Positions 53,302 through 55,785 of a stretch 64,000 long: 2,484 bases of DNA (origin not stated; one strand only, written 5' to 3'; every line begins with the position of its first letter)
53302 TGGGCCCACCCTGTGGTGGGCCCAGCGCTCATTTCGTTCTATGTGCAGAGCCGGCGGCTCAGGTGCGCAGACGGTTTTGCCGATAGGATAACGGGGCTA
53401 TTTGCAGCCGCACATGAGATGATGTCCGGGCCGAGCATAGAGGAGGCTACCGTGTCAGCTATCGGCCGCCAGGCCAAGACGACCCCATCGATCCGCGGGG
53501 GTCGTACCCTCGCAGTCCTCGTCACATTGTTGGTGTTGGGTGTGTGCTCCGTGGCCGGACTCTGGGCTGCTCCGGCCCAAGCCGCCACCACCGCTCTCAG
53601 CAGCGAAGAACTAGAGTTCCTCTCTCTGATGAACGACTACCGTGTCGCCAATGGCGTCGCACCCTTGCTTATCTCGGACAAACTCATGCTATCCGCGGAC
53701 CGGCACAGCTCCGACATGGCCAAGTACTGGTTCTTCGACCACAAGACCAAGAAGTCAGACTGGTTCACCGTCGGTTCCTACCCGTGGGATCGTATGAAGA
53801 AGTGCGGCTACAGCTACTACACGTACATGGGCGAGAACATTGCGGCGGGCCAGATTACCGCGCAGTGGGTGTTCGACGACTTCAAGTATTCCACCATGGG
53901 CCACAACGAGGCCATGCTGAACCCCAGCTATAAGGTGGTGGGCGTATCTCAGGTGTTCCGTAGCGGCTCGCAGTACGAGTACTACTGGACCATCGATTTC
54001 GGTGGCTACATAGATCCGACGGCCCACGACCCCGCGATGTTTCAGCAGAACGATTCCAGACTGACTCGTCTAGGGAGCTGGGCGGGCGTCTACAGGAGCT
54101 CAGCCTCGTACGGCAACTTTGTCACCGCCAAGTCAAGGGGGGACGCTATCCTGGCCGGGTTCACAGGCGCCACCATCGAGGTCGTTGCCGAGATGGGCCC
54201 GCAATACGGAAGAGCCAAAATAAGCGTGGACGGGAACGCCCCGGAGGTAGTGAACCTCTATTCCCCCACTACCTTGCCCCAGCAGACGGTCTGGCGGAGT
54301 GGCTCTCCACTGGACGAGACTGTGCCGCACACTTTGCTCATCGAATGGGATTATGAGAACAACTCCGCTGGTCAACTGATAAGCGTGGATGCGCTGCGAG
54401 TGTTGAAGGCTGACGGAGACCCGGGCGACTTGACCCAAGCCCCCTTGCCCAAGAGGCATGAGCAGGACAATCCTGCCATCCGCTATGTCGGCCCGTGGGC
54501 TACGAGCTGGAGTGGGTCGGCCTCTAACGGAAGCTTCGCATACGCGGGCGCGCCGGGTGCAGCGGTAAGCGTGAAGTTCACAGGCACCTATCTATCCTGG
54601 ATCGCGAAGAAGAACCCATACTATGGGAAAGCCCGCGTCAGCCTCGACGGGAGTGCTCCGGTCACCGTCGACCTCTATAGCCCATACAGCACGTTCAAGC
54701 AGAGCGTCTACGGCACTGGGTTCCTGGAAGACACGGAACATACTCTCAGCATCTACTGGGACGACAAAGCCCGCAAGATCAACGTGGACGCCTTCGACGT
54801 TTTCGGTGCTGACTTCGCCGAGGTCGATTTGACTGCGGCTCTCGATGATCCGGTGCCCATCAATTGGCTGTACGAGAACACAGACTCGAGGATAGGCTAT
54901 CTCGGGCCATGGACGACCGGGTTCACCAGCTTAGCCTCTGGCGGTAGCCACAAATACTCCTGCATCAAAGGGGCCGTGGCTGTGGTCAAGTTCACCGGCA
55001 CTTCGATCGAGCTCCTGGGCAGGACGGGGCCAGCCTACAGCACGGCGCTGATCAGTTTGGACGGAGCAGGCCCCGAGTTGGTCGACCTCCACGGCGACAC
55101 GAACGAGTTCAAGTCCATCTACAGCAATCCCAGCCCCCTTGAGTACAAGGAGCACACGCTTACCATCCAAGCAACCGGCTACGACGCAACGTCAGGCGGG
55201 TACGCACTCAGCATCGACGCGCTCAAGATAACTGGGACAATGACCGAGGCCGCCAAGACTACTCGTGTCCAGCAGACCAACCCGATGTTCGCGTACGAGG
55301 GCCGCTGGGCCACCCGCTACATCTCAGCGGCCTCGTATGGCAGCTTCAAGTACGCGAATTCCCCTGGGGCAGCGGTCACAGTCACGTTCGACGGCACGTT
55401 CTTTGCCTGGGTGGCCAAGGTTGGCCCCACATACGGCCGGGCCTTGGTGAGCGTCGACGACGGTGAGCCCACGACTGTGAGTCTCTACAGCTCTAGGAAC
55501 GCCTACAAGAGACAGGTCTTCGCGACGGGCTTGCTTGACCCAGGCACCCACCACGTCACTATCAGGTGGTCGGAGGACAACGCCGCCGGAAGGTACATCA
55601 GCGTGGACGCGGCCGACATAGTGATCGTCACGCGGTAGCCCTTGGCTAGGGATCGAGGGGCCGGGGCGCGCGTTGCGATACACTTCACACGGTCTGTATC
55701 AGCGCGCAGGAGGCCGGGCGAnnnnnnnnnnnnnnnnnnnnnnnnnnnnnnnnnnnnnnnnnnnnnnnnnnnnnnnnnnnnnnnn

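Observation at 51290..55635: Uncharacterised ~130-aa tandem module shared by two adjacent secreted proteins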

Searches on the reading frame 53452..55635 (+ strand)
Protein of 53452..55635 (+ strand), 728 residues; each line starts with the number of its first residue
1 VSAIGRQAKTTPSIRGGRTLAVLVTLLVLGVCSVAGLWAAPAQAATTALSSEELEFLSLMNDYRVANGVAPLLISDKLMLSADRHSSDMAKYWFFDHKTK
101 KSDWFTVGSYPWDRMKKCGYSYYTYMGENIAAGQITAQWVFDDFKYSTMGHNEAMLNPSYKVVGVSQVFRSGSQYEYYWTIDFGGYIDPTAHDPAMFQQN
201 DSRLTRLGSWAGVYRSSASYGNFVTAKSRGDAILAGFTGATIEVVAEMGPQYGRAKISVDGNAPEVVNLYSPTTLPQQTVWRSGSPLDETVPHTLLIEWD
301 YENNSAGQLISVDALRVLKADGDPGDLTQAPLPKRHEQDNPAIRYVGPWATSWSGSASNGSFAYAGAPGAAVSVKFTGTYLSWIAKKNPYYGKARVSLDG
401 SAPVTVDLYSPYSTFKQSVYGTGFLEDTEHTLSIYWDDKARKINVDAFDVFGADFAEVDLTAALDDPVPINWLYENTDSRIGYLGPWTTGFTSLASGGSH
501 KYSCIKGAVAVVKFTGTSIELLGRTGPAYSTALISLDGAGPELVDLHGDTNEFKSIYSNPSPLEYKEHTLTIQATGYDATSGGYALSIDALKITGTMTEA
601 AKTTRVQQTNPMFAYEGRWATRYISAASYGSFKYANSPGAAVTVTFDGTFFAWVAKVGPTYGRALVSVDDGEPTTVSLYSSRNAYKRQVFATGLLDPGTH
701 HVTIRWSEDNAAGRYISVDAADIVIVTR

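Call 3: search_protein_families(library=pfam, proteins=[window:53452-55635:+], max_evalue=1)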
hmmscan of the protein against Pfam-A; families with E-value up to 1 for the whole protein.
window:53452-55635:+ (728 aa): 3 families
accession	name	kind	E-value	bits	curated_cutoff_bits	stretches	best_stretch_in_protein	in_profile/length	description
PF17996.7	CE2_N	-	5.3e-13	49.4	27.9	2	360-435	10-81/108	Carbohydrate esterase 2 N-terminal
PF00188.32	CAP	-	1.3e-12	49.1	21.1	1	57-183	1-117/117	Cysteine-rich secretory protein family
PF07550.17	Shr-like_HID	-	0.011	16.7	22.3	0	555-579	49-74/82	Heme-binding protein Shr-like, Hb-interacting domain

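Call 4: search_protein_families(library=ncbifam, proteins=[window:53452-55635:+], max_evalue=1)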
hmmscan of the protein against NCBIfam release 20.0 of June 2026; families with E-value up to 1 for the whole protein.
window:53452-55635:+ (728 aa): 2 families
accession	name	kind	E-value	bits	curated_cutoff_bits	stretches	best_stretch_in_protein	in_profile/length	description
TIGR02909.1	spore_YkwD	subfamily_domain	3.3e-18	65.8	171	1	50-183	2-125/127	uncharacterized protein, YkwD family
NF052539.1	DivAsocLipDalA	equivalog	4e-06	26.8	200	1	55-132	50-120/169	divisome-associated lipoprotein DalA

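Call 39: find_homologous_proteins(query=window:53452-55635:+, max_evalue=1e-10)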
Query window:53452-55635:+ (728 aa): 296 proteins with E <= 1e-10 among 8000 candidates; the best 120 are listed.
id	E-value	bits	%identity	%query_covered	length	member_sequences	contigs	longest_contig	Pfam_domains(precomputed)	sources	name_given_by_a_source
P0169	0.0e+0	1666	100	100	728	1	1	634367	PF17996.8,PF00188.33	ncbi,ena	-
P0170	1.1e-292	991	63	100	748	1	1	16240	PF17996.8,PF00188.33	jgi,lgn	jgi:uncharacterized protein YkwD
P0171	3.6e-249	847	55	100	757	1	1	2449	PF17996.8,PF00188.33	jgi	jgi:uncharacterized protein YkwD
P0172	5.1e-210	718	51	100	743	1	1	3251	PF17996.8,PF00188.33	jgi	jgi:uncharacterized protein YkwD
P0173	1.3e-203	697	48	100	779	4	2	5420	PF17996.8,PF00188.33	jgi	jgi:uncharacterized protein YkwD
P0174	3.8e-192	659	47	100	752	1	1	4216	PF17996.8,PF00188.33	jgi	jgi:uncharacterized protein YkwD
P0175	7.5e-186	638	47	91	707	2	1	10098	PF17996.8,PF00188.33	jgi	jgi:uncharacterized protein YkwD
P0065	3.5e-183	629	45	100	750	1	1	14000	PF17996.8,PF00188.33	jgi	jgi:uncharacterized protein YkwD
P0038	1.7e-177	610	42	99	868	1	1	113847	PF17996.8,PF00188.33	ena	-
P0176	3.5e-175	603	46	100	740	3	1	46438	PF17996.8,PF00188.33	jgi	jgi:uncharacterized protein YkwD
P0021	4.2e-172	592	41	73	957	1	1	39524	PF17996.8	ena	-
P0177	1.6e-161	557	42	72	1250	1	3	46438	PF08486.16,PF17996.8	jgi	jgi:SpoIID/LytB domain protein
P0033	1.8e-157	544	39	73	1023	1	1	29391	PF17996.8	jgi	jgi:hypothetical protein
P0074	6.0e-154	532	42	97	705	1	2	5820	PF16990.12,PF17996.8,PF00188.33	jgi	jgi:uncharacterized protein YkwD/cytochrome oxidase assembly protein ShyY1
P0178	1.4e-150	521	39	73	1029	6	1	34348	PF17996.8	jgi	jgi:hypothetical protein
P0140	2.6e-142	494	42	100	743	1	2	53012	PF17996.8,PF00188.33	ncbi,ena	-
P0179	3.9e-142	493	39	96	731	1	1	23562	PF17996.8,PF00188.33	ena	-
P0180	2.5e-136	474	39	72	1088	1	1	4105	PF08486.16,PF17996.8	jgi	jgi:SpoIID/LytB domain protein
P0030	5.9e-133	463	40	73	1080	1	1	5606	PF00877.26,PF17996.8,PF01520.24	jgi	jgi:N-acetylmuramoyl-L-alanine amidase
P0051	3.2e-128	447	46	74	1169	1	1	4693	PF01833.31,PF17996.8,PF00082.28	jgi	jgi:subtilisin family serine protease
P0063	4.0e-127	444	34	82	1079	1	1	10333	PF17996.8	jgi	jgi:hypothetical protein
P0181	1.9e-125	438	43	74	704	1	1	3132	PF01833.31,PF17996.8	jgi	jgi:hypothetical protein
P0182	9.2e-125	436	39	72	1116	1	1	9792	PF08486.16,PF17996.8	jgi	jgi:SpoIID/LytB domain protein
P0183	5.9e-124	433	39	78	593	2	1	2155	PF17996.8,PF00188.33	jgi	jgi:uncharacterized protein YkwD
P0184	8.7e-122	426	37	74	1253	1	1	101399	PF02747.21,PF00877.26,PF01833.31,PF04122.18,PF17996.8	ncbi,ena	-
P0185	8.3e-121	423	39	79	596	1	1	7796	PF17996.8,PF00188.33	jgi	jgi:uncharacterized protein YkwD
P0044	8.8e-121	423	39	73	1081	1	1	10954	PF17996.8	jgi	jgi:hypothetical protein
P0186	2.8e-120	421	40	81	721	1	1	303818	PF17996.8,PF00188.33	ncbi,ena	-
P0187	5.1e-120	420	41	72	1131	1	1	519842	PF08486.16,PF17996.8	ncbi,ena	-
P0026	9.0e-120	419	39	72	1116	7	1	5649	PF08486.16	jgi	jgi:SpoIID/LytB domain protein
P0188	1.0e-119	419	38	75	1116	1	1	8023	PF08486.16,PF17996.8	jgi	jgi:SpoIID/LytB domain protein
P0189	2.2e-119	418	38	80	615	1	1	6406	PF17996.8,PF00188.33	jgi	jgi:uncharacterized protein YkwD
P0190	5.9e-118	413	43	73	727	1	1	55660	PF01833.31,PF17996.8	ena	-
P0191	8.3e-118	413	38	81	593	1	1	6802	PF17996.8,PF00188.33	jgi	jgi:uncharacterized protein YkwD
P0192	1.2e-117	412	42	73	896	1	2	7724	PF17996.8,PF01520.24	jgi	jgi:N-acetylmuramoyl-L-alanine amidase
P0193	7.5e-117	410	38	80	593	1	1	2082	PF17996.8,PF00188.33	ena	-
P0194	1.2e-115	406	39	75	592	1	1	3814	PF17996.8,PF00188.33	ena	-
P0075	1.2e-113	399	44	73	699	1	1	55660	PF01833.31,PF17996.8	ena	-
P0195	1.4e-113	399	37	82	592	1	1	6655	PF17996.8,PF00188.33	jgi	jgi:uncharacterized protein YkwD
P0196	1.7e-113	399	37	79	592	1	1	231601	PF17996.8,PF00188.33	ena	-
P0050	6.0e-113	397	37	72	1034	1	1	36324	PF17996.8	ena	-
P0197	3.6e-112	394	38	79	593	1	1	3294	PF17996.8,PF00188.33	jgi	jgi:uncharacterized protein YkwD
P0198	1.1e-111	393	43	60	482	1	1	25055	PF17996.8,PF00188.33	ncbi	-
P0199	1.2e-111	393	39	77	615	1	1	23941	PF17996.8,PF00188.33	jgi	jgi:uncharacterized protein YkwD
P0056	2.0e-111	392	44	73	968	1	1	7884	PF26549.1,PF17996.8,PF07676.19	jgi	jgi:hypothetical protein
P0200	2.3e-111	392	36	73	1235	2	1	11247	PF00877.26,PF01833.31,PF04122.18,PF17996.8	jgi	jgi:cell wall-associated NlpC family hydrolase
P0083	3.8e-111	391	41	73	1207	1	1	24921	PF26549.1,PF18657.7,PF17996.8,PF07676.19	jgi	jgi:hypothetical protein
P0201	1.1e-110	389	43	59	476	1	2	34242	PF17996.8,PF00188.33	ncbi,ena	-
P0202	1.2e-110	389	37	73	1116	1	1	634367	PF08486.16,PF17996.8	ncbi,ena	-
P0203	4.5e-110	387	39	79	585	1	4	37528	PF17996.8,PF00188.33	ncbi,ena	-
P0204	7.2e-110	387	44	56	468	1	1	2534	PF17996.8,PF00188.33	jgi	jgi:uncharacterized protein YkwD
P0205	3.2e-109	385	38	77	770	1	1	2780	PF17996.8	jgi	jgi:hypothetical protein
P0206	3.3e-109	385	45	58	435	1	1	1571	PF17996.8,PF00188.33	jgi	jgi:uncharacterized protein YkwD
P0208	9.0e-108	380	46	57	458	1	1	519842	PF17996.8,PF00188.33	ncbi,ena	-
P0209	1.8e-107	379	42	73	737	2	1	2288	PF17996.8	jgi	jgi:hypothetical protein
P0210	5.1e-107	377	43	56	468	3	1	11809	PF17996.8,PF00188.33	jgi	-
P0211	8.2e-106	373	43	65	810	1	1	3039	PF17996.8,PF01520.24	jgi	jgi:N-acetylmuramoyl-L-alanine amidase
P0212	1.1e-105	373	40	73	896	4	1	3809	PF17996.8,PF01520.24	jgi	jgi:N-acetylmuramoyl-L-alanine amidase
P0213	1.4e-104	369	41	73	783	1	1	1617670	PF01522.27,PF17996.8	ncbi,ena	-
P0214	1.6e-104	369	38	54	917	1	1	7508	PF02747.21,PF16990.12,PF00877.26,PF01833.31,PF17996.8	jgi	jgi:cell wall-associated NlpC family hydrolase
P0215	3.5e-104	368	37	74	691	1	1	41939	PF17996.8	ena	-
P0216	4.5e-104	368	36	73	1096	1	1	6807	PF00877.26,PF04122.18,PF17996.8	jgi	jgi:cell wall-associated NlpC family hydrolase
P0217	2.4e-103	365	35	73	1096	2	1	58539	PF00877.26,PF01833.31,PF04122.18,PF17996.8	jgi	jgi:hypothetical protein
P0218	1.8e-102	362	39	73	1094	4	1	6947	PF00877.26,PF01833.31,PF04122.18,PF17996.8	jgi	-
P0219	2.0e-102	362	46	60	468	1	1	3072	PF17996.8,PF00188.33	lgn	-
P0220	3.1e-102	361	37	73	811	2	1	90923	PF00877.26,PF17996.8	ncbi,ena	-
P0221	3.1e-102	361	37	73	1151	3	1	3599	PF00877.26,PF01833.31,PF17996.8,PF01520.24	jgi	jgi:N-acetylmuramoyl-L-alanine amidase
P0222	3.2e-102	361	42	72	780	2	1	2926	PF17996.8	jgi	jgi:hypothetical protein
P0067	4.7e-102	361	44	73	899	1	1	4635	PF01833.31,PF25778.2,PF17996.8,PF06739.18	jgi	jgi:hypothetical protein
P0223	1.3e-101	359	40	73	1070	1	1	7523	PF26549.1,PF01833.31,PF17996.8,PF07676.19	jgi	jgi:Tol biopolymer transport system component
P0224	2.2e-101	359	42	57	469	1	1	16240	PF17996.8,PF00188.33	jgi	jgi:uncharacterized protein YkwD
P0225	2.0e-100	355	42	60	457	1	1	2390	PF17996.8,PF00188.33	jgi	jgi:uncharacterized protein YkwD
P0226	6.4e-100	354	43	59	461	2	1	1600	PF17996.8,PF00188.33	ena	-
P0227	1.4e-99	353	37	72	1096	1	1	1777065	PF00877.26,PF04122.18,PF17996.8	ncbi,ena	-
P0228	1.6e-99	352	44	57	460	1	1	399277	PF17996.8,PF00188.33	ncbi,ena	-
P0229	1.7e-99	352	35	74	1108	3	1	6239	PF00877.26,PF04122.18,PF17996.8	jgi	-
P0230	3.5e-99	351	36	73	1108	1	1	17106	PF00877.26,PF01833.31,PF04122.18,PF17996.8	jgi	jgi:putative cell wall-binding protein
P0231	2.9e-98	348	36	73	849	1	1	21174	PF00877.26,PF17996.8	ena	-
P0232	6.6e-98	347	40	60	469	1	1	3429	PF17996.8,PF00188.33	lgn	-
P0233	1.3e-97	346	35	72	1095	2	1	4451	PF00877.26,PF01833.31,PF04122.18,PF17996.8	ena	-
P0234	1.7e-97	346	43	61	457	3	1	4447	PF17996.8,PF00188.33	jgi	jgi:hypothetical protein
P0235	1.9e-97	346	36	73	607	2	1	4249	PF00877.26,PF17996.8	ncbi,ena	-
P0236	2.7e-97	345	41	73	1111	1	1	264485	PF17996.8,PF00082.28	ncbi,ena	-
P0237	3.1e-97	345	36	73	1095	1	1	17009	PF00877.26,PF04122.18,PF17996.8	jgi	jgi:hypothetical protein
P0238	3.8e-95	338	42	59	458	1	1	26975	PF17996.8,PF00188.33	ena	-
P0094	1.0e-94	337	40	73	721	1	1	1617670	PF20773.6,PF17996.8,PF00082.28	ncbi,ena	-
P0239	1.4e-94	336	41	57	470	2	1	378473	PF17996.8,PF00188.33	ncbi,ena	-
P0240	1.9e-94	336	37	73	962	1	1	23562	PF08486.16,PF17996.8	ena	-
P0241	6.1e-94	334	35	73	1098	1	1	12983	PF00877.26,PF04122.18,PF17996.8,PF16841.12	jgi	jgi:hypothetical protein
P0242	1.5e-93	333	36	72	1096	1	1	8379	PF00877.26,PF01833.31,PF04122.18,PF17996.8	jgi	jgi:cell wall-associated NlpC family hydrolase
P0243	5.1e-93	331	44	60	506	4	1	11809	PF17996.8,PF00188.33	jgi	-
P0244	5.9e-93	331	41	62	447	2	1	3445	PF17996.8,PF00188.33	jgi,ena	-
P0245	3.7e-91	325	41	60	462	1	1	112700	PF17996.8,PF00188.33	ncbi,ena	-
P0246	3.0e-90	322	35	72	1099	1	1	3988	PF00877.26,PF01833.31,PF04122.18,PF17996.8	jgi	jgi:cell wall-associated NlpC family hydrolase/putative cell wall-binding protein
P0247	3.9e-90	321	40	72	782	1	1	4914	PF20773.6,PF17996.8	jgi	jgi:hypothetical protein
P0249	3.1e-88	315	41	60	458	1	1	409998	PF17996.8,PF00188.33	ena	-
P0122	2.8e-86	309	44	54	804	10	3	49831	PF01833.31,PF17996.8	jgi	jgi:hypothetical protein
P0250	6.0e-84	301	38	73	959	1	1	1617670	PF01833.31,PF17996.8,PF00188.33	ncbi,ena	-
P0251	1.6e-83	300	30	72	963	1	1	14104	PF00877.26,PF17996.8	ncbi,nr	ncbi:MAG: C40 family peptidase [Coriobacteriales bacterium]|nr:C40 family peptidase [Coriobacteriale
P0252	1.2e-82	297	36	67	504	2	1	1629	PF17996.8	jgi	-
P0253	1.9e-82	296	42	56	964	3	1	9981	PF16990.12,PF00877.26,PF04122.18,PF17996.8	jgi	jgi:putative cell wall-binding protein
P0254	3.2e-82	295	42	54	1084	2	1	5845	PF00877.26,PF01833.31,PF04122.18,PF17996.8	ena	-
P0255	1.7e-81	293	33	73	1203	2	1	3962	PF00877.26,PF01833.31,PF04122.18,PF17996.8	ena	-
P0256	2.1e-81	293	40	54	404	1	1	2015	PF02747.21,PF17996.8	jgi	jgi:hypothetical protein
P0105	9.1e-81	291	38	55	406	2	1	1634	PF17996.8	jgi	jgi:hypothetical protein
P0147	1.4e-79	287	39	54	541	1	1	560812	PF17996.8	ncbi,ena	-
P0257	8.0e-78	281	41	50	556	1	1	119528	PF00877.26,PF17996.8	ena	-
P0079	4.7e-77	278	37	64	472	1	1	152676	PF01833.31,PF17996.8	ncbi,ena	-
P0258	1.6e-76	276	38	54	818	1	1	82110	PF08486.16,PF17996.8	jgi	jgi:SpoIID/LytB domain protein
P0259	1.2e-75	274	43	54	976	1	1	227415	PF00877.26,PF01833.31,PF04122.18,PF17996.8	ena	-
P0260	2.4e-75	273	34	68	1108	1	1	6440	PF00877.26,PF01833.31,PF04122.18,PF17996.8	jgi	jgi:cell wall-associated NlpC family hydrolase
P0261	3.1e-75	272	38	54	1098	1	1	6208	PF00877.26,PF01833.31,PF04122.18,PF17996.8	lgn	-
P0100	2.3e-74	269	38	55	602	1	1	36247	PF01551.30,PF17996.8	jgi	jgi:Peptidase family M23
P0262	3.9e-74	269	38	53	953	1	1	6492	PF00877.26,PF01833.31,PF04122.18,PF17996.8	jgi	jgi:hypothetical protein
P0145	1.1e-73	267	35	74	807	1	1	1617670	PF17996.8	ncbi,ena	-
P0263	3.1e-73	266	40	54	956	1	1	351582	PF00877.26,PF01833.31,PF04122.18,PF17996.8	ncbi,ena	-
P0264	2.8e-71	259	42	53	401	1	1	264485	PF17996.8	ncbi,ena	-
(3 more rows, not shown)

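Call 40: find_encoding_contigs(protein=P0169, flank=10000, max_places=3)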
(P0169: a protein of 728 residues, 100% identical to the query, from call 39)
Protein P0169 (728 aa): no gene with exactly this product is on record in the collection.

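Call 41: list_cluster_members(proteins=[P0169, P0202, P0251])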
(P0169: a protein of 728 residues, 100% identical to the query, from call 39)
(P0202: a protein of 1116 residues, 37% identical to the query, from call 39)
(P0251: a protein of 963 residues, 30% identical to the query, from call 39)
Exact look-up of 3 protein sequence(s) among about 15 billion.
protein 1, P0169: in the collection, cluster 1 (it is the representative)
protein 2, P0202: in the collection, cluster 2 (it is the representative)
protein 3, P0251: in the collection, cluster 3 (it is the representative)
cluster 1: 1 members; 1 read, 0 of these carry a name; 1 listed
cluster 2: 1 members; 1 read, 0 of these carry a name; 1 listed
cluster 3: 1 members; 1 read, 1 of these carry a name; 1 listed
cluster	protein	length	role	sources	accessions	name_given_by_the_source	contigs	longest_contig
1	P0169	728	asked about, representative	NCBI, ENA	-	-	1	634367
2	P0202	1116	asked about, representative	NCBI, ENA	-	-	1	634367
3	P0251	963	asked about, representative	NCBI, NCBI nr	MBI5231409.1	MAG: C40 family peptidase [Coriobacteriales bacterium] | C40 family peptidase [Coriobacteriales bacterium]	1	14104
